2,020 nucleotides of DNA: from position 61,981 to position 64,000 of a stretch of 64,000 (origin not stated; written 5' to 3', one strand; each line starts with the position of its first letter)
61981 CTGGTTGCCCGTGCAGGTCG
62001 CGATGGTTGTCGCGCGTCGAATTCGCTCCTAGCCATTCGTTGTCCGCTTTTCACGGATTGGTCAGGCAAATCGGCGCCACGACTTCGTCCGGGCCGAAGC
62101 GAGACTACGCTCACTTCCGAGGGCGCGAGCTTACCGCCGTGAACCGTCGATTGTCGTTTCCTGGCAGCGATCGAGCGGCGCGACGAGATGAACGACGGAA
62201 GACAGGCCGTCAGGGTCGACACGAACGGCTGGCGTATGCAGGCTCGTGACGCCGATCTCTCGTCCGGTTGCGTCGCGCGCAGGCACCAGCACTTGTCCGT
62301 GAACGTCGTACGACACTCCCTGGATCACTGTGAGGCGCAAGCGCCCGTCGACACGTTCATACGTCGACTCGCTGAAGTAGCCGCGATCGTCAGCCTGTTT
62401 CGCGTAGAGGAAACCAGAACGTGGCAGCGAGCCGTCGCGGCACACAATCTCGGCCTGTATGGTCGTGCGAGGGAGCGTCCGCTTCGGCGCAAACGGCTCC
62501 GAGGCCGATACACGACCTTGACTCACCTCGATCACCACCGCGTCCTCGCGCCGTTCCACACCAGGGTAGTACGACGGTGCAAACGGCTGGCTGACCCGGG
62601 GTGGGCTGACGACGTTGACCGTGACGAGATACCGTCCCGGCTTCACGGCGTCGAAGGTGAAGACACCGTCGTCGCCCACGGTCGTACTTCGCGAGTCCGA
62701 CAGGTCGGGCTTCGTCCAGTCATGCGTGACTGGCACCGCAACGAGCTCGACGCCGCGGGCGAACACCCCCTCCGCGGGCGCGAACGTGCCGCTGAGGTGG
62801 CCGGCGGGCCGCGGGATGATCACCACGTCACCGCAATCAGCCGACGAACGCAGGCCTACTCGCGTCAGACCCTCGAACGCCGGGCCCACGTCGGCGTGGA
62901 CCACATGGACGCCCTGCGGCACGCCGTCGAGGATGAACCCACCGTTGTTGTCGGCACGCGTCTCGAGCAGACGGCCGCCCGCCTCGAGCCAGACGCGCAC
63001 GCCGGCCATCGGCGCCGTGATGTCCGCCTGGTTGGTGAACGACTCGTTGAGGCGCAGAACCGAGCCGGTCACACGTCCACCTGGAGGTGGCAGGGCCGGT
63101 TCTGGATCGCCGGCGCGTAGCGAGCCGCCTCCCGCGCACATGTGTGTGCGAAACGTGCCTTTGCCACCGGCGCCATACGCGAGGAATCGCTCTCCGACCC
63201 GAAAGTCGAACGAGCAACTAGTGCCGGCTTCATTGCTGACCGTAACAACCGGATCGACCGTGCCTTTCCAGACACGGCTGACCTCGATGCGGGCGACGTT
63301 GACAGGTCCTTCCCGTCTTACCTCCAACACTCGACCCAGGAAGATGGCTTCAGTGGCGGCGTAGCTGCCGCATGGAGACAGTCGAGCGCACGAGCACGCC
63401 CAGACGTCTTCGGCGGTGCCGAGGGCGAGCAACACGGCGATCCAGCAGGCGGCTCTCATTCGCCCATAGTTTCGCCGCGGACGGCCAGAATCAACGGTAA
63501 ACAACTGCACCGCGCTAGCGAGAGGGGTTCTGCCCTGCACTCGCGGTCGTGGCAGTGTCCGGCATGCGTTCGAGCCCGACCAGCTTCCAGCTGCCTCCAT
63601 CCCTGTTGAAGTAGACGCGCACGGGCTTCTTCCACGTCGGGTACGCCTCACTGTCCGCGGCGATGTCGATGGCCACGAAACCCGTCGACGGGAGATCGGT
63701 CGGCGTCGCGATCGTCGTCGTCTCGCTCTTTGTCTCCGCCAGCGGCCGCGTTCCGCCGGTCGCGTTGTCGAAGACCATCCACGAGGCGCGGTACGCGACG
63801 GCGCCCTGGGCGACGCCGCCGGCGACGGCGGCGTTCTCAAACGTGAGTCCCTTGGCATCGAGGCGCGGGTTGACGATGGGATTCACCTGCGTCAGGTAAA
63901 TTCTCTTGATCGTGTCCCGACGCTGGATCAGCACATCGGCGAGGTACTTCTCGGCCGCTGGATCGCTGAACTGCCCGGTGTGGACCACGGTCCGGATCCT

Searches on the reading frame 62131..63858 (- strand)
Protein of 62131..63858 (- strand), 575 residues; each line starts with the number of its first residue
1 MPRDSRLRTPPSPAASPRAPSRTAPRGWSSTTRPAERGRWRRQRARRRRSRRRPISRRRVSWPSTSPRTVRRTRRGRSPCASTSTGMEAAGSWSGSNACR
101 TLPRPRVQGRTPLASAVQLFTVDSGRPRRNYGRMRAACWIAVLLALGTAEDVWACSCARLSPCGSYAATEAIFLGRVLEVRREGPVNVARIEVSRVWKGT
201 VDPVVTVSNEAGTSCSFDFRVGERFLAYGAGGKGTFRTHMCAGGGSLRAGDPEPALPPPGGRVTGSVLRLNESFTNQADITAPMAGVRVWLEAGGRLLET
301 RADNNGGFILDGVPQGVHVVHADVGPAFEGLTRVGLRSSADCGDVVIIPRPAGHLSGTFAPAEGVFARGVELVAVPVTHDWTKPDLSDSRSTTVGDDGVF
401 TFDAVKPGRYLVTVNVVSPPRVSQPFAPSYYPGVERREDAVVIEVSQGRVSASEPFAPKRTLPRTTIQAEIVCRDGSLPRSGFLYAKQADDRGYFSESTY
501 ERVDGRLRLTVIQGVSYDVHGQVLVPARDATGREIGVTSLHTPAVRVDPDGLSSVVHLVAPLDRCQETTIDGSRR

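Call 78: search_protein_families(library=pfam, max_evalue=0.0001, proteins=[window:62131-63858:-])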
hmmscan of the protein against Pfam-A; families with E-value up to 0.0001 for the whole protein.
window:62131-63858:- (575 aa): 2 families
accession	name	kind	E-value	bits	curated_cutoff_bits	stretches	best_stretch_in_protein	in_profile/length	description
PF13620.12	CarboxypepD_reg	-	4.2e-09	37.1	32.3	0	388-415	28-55/82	Carboxypeptidase regulatory-like domain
PF09430.16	EMC7_beta-sandw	-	3.7e-05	24.3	26.6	0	389-416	20-47/122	ER membrane protein complex subunit 7, beta-sandwich domain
